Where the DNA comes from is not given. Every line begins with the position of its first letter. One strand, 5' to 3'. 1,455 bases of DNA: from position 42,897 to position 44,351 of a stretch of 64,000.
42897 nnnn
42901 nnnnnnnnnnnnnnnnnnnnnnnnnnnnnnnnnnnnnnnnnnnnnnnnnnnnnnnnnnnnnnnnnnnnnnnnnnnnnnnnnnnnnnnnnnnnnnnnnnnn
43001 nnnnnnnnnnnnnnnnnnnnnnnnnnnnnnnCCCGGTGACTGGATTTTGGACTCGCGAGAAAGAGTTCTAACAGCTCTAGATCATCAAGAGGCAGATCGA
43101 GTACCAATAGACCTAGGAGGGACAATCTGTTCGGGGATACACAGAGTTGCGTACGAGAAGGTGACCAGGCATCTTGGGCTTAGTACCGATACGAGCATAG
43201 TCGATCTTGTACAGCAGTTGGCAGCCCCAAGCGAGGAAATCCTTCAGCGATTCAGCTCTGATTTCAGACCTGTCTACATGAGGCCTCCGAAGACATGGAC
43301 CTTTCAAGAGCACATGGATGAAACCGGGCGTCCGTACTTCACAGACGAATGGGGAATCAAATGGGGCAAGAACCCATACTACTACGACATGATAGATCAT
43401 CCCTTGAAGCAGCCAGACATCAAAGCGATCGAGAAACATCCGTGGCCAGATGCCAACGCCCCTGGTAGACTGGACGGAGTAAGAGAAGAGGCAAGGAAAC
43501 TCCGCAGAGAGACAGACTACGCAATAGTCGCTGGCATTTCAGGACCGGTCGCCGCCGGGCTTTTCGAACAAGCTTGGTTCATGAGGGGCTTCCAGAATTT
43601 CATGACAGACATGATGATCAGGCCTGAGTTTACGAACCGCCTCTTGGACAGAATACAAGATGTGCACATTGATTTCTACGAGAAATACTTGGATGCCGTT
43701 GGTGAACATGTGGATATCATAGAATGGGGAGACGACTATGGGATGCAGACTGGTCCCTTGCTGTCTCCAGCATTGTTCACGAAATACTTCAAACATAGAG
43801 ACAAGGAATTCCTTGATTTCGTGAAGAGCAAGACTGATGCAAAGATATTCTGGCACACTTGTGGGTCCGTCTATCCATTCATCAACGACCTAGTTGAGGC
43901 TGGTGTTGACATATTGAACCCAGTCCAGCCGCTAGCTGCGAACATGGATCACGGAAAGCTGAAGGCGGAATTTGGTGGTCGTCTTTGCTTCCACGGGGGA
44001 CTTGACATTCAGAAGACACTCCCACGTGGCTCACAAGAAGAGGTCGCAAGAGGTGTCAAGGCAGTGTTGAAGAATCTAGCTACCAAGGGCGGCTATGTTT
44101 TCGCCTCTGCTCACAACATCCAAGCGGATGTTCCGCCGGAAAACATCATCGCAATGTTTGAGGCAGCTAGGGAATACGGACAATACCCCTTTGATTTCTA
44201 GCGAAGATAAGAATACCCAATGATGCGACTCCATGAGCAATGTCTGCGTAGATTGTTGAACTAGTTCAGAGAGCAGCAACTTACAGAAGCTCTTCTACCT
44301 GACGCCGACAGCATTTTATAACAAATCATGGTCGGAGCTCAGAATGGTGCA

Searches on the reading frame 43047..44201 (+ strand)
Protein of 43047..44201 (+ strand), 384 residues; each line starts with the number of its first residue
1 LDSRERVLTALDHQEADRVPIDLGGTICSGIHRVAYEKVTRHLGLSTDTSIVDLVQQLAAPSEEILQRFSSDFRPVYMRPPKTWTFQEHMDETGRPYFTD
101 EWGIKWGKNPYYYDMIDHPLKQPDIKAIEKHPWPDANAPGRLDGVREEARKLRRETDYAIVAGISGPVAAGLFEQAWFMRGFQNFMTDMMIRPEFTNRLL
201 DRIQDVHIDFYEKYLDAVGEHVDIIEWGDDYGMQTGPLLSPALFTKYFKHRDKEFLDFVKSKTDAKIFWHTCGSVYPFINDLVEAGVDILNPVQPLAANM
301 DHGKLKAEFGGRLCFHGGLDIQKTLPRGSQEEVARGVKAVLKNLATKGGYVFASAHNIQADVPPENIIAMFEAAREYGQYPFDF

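Call 3: search_protein_families(library=pfam, proteins=[window:43047-44201:+], max_evalue=0.01)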
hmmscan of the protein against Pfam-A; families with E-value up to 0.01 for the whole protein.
window:43047-44201:+ (384 aa): 1 family
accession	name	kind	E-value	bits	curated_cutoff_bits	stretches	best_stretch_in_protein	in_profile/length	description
PF01208.23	URO-D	-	2.8e-29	102.6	23.9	1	124-377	101-346/346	Uroporphyrinogen decarboxylase (URO-D)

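Call 4: search_protein_families(library=ncbifam, proteins=[window:43047-44201:+], max_evalue=0.01)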
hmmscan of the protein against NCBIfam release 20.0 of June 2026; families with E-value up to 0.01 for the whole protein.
window:43047-44201:+ (384 aa): 5 families
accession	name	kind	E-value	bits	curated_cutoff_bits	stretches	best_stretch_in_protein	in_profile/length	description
NF004889.0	PRK06252.1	subfamily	5.1e-20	71.8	244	1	114-378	96-337/340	methylcobalamin:coenzyme M methyltransferase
TIGR01463.1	mtaA_cmuA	subfamily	1.4e-18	67.2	235.4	1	122-377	98-338/340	MtaA/CmuA family methyltransferase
NF040654.1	MtaA_Meth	equivalog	5.9e-18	64.9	400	1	110-377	89-335/337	methylcobamide:CoM methyltransferase MtaA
TIGR01464.1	hemE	equivalog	1e-07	31.3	302.95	1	189-375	164-337/338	uroporphyrinogen decarboxylase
NF041608.1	methylcob_mtaseMtbA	equivalog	1.9e-07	30.5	600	1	170-377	146-337/339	methylcobamide:CoM methyltransferase MtbA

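Call 21: search_solved_structures(query=window:43047-44201:+, max_evalue=0.001, show_alignments=3)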
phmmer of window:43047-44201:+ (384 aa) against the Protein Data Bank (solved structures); distinct sequences matched with E-value up to 0.001: 1.
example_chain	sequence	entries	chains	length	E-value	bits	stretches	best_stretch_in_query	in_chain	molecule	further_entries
4ay7_A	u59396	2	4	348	3.3e-07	32.8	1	137-376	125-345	METHYLCOBALAMIN: COENZYME M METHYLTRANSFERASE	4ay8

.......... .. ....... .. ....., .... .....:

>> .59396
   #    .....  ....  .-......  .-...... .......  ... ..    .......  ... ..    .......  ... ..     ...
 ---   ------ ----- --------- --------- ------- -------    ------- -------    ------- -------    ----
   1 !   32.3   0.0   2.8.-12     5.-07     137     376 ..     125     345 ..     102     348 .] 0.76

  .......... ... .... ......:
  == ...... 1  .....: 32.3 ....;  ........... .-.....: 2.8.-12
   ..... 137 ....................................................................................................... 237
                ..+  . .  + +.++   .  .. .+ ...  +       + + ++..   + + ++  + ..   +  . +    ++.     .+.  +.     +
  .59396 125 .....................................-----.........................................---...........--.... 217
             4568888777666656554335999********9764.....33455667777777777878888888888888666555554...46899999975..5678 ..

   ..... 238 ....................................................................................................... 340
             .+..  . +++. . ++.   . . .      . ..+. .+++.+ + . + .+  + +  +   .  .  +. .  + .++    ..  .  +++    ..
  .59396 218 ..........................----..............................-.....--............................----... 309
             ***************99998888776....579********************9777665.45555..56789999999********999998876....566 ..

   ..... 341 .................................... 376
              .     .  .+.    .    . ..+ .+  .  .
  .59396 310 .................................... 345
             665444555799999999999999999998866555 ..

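Call 34: find_homologous_proteins(query=window:43047-44201:+)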
Query window:43047-44201:+ (384 aa): 5665 proteins with E <= 0.001 among 8000 candidates; the best 120 are listed.
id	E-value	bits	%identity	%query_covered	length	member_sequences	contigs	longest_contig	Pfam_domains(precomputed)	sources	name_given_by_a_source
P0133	6.4e-268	906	100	100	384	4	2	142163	PF01208.24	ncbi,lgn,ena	-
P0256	1.5e-200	684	73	99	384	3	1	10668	PF01208.24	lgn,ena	-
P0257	6.4e-182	623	68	99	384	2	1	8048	PF01208.24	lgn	-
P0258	2.8e-179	614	66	99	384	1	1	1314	PF01208.24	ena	-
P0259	1.1e-178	612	66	100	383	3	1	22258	PF01208.24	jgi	-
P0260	3.3e-172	591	63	99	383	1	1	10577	PF01208.24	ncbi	-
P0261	8.7e-171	586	63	99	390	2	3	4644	PF01208.24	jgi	jgi:uroporphyrinogen decarboxylase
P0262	1.5e-169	582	60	99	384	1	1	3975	PF01208.24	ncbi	-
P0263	2.5e-167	575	63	97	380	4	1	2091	PF01208.24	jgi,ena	-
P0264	4.5e-165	568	61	99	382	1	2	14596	PF01208.24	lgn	-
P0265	8.9e-140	484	55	99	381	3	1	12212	PF01208.24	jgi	-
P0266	1.9e-134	467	54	97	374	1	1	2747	PF01208.24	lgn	-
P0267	1.5e-132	460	53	99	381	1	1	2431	PF01208.24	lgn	-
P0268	4.4e-132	459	51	100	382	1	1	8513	PF01208.24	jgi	jgi:uroporphyrinogen decarboxylase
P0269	4.6e-132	459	53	100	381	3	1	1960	PF01208.24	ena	-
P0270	7.7e-132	458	53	99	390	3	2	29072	PF01208.24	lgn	-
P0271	1.5e-131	457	53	100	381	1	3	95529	PF01208.24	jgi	-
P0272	3.1e-131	456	53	99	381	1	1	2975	PF01208.24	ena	-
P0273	6.2e-131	455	54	98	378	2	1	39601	PF01208.24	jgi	-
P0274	1.9e-130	454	51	100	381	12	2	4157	PF01208.24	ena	-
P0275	5.9e-130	452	53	100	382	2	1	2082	PF01208.24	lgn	-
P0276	6.9e-130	452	53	99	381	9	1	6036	PF01208.24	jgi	-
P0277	2.4e-129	450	53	98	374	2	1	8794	PF01208.24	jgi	jgi:uroporphyrinogen decarboxylase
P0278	3.3e-128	446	51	99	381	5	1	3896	PF01208.24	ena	-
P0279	6.0e-128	445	51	98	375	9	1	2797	PF01208.24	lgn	-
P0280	7.8e-127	442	50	100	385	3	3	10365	PF01208.24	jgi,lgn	-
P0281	1.4e-126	441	50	99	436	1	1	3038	PF01208.24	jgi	-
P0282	1.7e-126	441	51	99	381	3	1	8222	PF01208.24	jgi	-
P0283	2.1e-126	440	50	99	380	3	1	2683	PF01208.24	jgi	jgi:uroporphyrinogen decarboxylase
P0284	4.0e-126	439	51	98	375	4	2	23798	PF01208.24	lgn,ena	-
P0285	8.4e-124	432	49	99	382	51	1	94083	PF01208.24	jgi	jgi:uroporphyrinogen decarboxylase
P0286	3.7e-123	430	52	98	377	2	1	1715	PF01208.24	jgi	jgi:uroporphyrinogen decarboxylase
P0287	1.4e-122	428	52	99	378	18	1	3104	PF01208.24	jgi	-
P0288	1.0e-121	425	51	98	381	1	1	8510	PF01208.24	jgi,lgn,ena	-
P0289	1.6e-121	424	51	98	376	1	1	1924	PF01208.24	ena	-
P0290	1.8e-121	424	51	98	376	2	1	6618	PF01208.24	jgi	-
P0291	2.6e-121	423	51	97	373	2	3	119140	PF01208.24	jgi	-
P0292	4.8e-121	423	52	98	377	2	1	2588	PF01208.24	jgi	jgi:uroporphyrinogen decarboxylase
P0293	5.0e-121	423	52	98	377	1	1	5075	PF01208.24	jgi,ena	-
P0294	6.6e-121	422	51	98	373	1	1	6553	PF01208.24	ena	-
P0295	1.1e-120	421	52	99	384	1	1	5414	PF01208.24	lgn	-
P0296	1.2e-120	421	50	98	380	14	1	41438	PF01208.24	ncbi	-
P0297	1.5e-120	421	53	98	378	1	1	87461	PF01208.24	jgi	jgi:uroporphyrinogen decarboxylase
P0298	4.0e-120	420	54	97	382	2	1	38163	PF01208.24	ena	-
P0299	1.5e-119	418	50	98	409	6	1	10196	PF01208.24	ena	-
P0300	2.1e-119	417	53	97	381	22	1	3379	PF01208.24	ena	-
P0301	2.8e-119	417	50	99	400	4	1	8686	PF01208.24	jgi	-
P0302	7.1e-119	415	52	97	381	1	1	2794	PF01208.24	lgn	-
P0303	1.4e-118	414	52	98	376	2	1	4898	PF01208.24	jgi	-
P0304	1.6e-118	414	49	97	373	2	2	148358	PF01208.24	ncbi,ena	-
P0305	1.8e-118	414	50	98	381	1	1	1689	PF01208.24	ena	-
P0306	2.1e-118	414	51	98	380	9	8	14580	PF01208.24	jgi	jgi:uroporphyrinogen decarboxylase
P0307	3.1e-118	413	51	99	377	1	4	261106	PF01208.24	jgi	jgi:uroporphyrinogen decarboxylase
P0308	1.5e-117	411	52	97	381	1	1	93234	PF01208.24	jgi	jgi:uroporphyrinogen decarboxylase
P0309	1.9e-117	411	50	99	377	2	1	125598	PF01208.24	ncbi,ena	-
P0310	4.4e-117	410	50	99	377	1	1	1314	PF01208.24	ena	-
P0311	1.5e-116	408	51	98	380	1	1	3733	PF01208.24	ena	-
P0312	4.7e-116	406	50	97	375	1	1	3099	PF01208.24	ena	-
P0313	2.2e-115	404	50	99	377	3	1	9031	PF01208.24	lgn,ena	-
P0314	4.9e-115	403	50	98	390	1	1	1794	PF01208.24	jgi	jgi:uroporphyrinogen decarboxylase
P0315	6.1e-115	402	50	97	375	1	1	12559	PF01208.24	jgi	-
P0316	7.0e-115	402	50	98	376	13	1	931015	PF01208.24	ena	-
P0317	9.0e-115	402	50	97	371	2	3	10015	PF01208.24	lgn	-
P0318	2.7e-114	400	49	98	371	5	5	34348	PF01208.24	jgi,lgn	jgi:uroporphyrinogen decarboxylase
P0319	2.9e-114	400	49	98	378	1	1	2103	PF01208.24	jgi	-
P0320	3.2e-114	400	47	100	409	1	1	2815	PF01208.24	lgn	-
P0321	6.1e-114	399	48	99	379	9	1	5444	PF01208.24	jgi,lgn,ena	-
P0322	1.4e-113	398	47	99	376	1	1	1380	PF01208.24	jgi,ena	-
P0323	1.8e-113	398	48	99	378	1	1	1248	PF01208.24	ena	-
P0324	2.9e-113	397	49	98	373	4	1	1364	PF01208.24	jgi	jgi:uroporphyrinogen decarboxylase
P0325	4.7e-113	396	47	99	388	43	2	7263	PF01208.24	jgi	jgi:uroporphyrinogen decarboxylase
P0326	2.5e-112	394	48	99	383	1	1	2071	PF01208.24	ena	-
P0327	3.8e-112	393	48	98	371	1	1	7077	PF01208.24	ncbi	ncbi:MAG: uroporphyrinogen decarboxylase family protein [Anaerolineae bacterium]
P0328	8.4e-112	392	47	97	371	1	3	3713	PF01208.24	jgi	jgi:uroporphyrinogen decarboxylase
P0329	9.5e-112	392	50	98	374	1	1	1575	PF01208.24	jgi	jgi:uroporphyrinogen decarboxylase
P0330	1.3e-111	392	48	97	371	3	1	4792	PF01208.24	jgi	jgi:uroporphyrinogen decarboxylase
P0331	3.1e-111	390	48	98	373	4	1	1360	PF01208.24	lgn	-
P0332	3.2e-111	390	47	99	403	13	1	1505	PF01208.24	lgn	-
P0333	4.0e-111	390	47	97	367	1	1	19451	PF01208.24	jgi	-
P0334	2.4e-110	387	47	98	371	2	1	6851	PF01208.24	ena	-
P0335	2.8e-110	387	49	97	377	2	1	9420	PF01208.24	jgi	-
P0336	2.9e-110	387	47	100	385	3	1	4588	PF01208.24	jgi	-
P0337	1.6e-109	385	45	98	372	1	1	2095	PF01208.24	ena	-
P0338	4.5e-109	383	45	99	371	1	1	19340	PF01208.24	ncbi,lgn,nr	ncbi:MAG: uroporphyrinogen decarboxylase family protein [Candidatus Aerophobetes bacterium]|nr:uropo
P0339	4.7e-109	383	48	97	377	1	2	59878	PF01208.24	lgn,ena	-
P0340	4.7e-109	383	48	97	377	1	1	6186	PF01208.24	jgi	-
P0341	5.3e-109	383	48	98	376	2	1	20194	PF01208.24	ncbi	ncbi:MAG: uroporphyrinogen decarboxylase family protein [Armatimonadota bacterium]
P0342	5.8e-109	383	48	97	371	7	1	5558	PF01208.24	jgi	jgi:uroporphyrinogen decarboxylase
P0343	6.1e-109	383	48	97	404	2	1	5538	PF01208.24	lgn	-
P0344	6.6e-109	383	47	98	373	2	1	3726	PF01208.24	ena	-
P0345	7.2e-109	382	47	98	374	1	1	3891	PF01208.24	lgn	-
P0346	8.0e-109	382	47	98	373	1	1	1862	PF01208.24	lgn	-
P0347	9.2e-109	382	46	98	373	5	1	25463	PF01208.24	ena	-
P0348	1.0e-108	382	48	97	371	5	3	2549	PF01208.24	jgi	jgi:uroporphyrinogen decarboxylase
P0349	1.3e-108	382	47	96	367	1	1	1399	PF01208.24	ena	-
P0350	1.4e-108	382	47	99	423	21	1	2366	PF01208.24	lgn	-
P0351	2.4e-108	381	47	98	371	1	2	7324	PF01208.24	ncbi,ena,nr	ncbi:MAG: hypothetical protein H8E90_02255 [Anaerolineales bacterium]|nr:hypothetical protein [Anaer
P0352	2.9e-108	380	49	97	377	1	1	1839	PF01208.24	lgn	-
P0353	5.2e-108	380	47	98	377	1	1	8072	PF01208.24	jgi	-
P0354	9.3e-108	379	46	99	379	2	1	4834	PF01208.24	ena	-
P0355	1.4e-107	378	46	97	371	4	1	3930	PF01208.24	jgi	-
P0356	2.0e-107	378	48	97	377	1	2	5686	PF01208.24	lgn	-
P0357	2.0e-107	378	48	97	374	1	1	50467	PF01208.24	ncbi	-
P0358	2.0e-107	378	48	97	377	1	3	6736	PF01208.24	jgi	-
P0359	2.6e-107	377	47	98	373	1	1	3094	PF01208.24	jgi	jgi:uroporphyrinogen decarboxylase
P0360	2.9e-107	377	47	97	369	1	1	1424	PF01208.24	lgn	-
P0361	3.7e-107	377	45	99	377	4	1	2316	PF01208.24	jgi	jgi:uroporphyrinogen decarboxylase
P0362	4.8e-107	376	46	100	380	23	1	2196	PF01208.24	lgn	-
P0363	4.8e-107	376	46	96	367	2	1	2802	PF01208.24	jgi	-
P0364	5.1e-107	376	47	96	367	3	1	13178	PF01208.24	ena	-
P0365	5.8e-107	376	45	99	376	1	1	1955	PF01208.24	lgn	-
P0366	8.2e-107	376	47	97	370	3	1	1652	PF01208.24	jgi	-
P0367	9.3e-107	376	46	98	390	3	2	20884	PF01208.24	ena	-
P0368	1.9e-106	375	46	100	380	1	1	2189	PF01208.24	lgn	-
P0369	2.0e-106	374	46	95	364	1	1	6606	PF01208.24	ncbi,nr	ncbi:MAG: hypothetical protein HY871_04005 [Chloroflexi bacterium]|nr:hypothetical protein [Chlorofl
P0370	3.4e-106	374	46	97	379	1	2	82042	PF01208.24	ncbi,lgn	-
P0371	3.7e-106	374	45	100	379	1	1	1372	PF01208.24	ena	-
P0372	3.9e-106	373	46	98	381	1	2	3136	PF01208.24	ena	-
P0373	4.5e-106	373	47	97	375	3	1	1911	PF01208.24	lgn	-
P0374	5.2e-106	373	47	99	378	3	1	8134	PF01208.24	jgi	-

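Call 35: find_encoding_contigs(protein=P0316, flank=8000, max_places=2)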
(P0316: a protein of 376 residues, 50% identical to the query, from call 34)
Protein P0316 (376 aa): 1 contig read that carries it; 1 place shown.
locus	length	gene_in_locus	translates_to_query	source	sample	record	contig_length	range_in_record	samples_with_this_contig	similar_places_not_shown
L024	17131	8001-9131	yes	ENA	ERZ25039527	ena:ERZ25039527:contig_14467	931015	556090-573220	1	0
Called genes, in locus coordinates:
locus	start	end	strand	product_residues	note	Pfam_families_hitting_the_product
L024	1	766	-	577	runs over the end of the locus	PF01019:G_glu_transpept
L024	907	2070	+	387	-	PF00083:Sugar_tr, PF05977:MFS_3 (weak), PF07690:MFS_1, PF12832:MFS_1_like, PF00083:Sugar_tr, PF07690:MFS_1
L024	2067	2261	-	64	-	-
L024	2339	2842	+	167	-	PF12900:Pyridox_ox_2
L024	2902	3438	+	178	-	PF13240:Zn_Ribbon_1 (weak), PF06271:RDD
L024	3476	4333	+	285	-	PF01226:Form_Nir_trans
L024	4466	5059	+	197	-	PF02607:B12-binding_2, PF02310:B12-binding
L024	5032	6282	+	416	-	PF01208:URO-D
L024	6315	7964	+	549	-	PF00111:Fer2, PF17651:Raco_middle, PF14574:RACo_C_ter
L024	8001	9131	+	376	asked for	PF01208:URO-D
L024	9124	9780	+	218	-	PF02607:B12-binding_2, PF02310:B12-binding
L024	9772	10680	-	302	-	PF01717:Meth_synt_2, PF08267:Meth_synt_1 (weak)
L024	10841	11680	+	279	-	PF14229:DUF4332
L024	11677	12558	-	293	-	PF01112:Asparaginase_2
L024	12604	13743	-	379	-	PF05222:AlaDh_PNT_N, PF01262:AlaDh_PNT_C, PF01488:Shikimate_DH (weak)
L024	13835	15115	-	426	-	PF03952:Enolase_N, PF00113:Enolase_C, PF13378:MR_MLE_C (weak)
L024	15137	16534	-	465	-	PF13660:DUF4147, PF05161:MOFRL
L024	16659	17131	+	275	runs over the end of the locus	PF01207:Dus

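Call 36: find_encoding_contigs(protein=P0285, flank=8000, max_places=2)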
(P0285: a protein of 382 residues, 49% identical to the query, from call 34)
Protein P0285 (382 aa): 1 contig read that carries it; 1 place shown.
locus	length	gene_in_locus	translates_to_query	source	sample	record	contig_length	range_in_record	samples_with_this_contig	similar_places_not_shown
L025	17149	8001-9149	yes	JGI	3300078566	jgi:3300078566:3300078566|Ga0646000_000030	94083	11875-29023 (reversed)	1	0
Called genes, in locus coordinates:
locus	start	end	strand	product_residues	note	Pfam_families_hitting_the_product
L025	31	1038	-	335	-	PF14486:DUF4432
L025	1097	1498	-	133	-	PF04126:Cyclophil_like, PF18050:Cyclophil_like2 (weak)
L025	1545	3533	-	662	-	PF00923:TAL_FSA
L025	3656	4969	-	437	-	PF07994:NAD_binding_5, PF01658:Inos-1-P_synth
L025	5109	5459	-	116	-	PF04430:DUF498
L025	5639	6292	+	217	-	-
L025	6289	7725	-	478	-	PF06253:MTTB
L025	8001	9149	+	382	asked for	PF01208:URO-D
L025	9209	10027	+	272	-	PF00106:adh_short, PF13561:adh_short_C2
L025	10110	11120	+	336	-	PF00296:Bac_luciferase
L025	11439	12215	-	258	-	PF02463:SMC_N (faint), PF00005:ABC_tran, PF09818:ABC_ATPase (faint), PF13304:AAA_21 (faint)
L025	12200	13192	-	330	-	PF02653:BPD_transp_2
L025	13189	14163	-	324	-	PF02653:BPD_transp_2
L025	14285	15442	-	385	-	PF13407:Peripla_BP_4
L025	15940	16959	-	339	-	PF08240:ADH_N, PF16912:Glu_dehyd_C, PF00107:ADH_zinc_N, PF13602:ADH_zinc_N_2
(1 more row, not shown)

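Call 37: find_encoding_contigs(protein=P0338, flank=8000, max_places=2)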
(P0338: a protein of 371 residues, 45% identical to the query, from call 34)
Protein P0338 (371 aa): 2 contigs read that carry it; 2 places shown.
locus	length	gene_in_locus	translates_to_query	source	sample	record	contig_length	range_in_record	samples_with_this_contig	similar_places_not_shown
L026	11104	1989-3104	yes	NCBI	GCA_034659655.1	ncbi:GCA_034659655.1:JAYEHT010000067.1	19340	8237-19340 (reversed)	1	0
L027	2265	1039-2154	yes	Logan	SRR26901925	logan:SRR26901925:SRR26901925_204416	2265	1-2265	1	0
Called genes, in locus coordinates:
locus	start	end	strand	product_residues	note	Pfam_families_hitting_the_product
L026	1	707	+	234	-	?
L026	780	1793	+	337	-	PF00370:FGGY_N, PF02782:FGGY_C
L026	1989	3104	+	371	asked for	PF01208:URO-D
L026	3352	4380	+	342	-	PF13407:Peripla_BP_4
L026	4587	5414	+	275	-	PF02653:BPD_transp_2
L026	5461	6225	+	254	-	PF02463:SMC_N (weak), PF00005:ABC_tran, PF13304:AAA_21 (faint)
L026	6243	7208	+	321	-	PF02653:BPD_transp_2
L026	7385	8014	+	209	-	-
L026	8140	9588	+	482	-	PF06253:MTTB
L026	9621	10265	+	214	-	PF02607:B12-binding_2, PF02310:B12-binding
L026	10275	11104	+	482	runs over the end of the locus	PF06253:MTTB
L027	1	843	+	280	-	?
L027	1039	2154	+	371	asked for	PF01208:URO-D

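Call 78: predict_structure(alignment_id=A1)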
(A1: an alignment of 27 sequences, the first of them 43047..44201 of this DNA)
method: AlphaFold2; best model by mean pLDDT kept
length: 384 residues; sequences in the alignment: 27
mean_pLDDT: 93.4   pTM: 0.90
mean pLDDT of the five models: 93.4, 93.3, 92.5, 89.9, 88.0
residues with pLDDT >= 90: 331; 70-90: 48; 50-70: 5; < 50: 0
segments of 3 or more residues with pLDDT < 50: none
pLDDT, mean of each block of 10 residues (from residue 1): 97 96 87 96 92 91 94 92 91 94 94 95 94 93 95 96 75 94 96 98 96 95 93 92 96 96 95 92 96 90 95 93 91 96 94 93 97 93 76
secondary structure, 60 per line:
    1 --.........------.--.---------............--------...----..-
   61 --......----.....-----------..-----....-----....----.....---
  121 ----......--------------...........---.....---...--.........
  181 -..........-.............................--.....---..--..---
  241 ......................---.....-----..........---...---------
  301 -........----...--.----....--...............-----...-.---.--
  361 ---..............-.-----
elements in order: H3-11 H33-42 E51-53 H63-68 E73-77 E96-99 E105-108 E113-117 H125-130 H145-155 E159-163 H172-180 H182-191 H193-221 E224-228 H241-262 E266-270 H276-285 E289-291 H302-309 E314-316 H324-327 H330-344 E350-352 H364-377
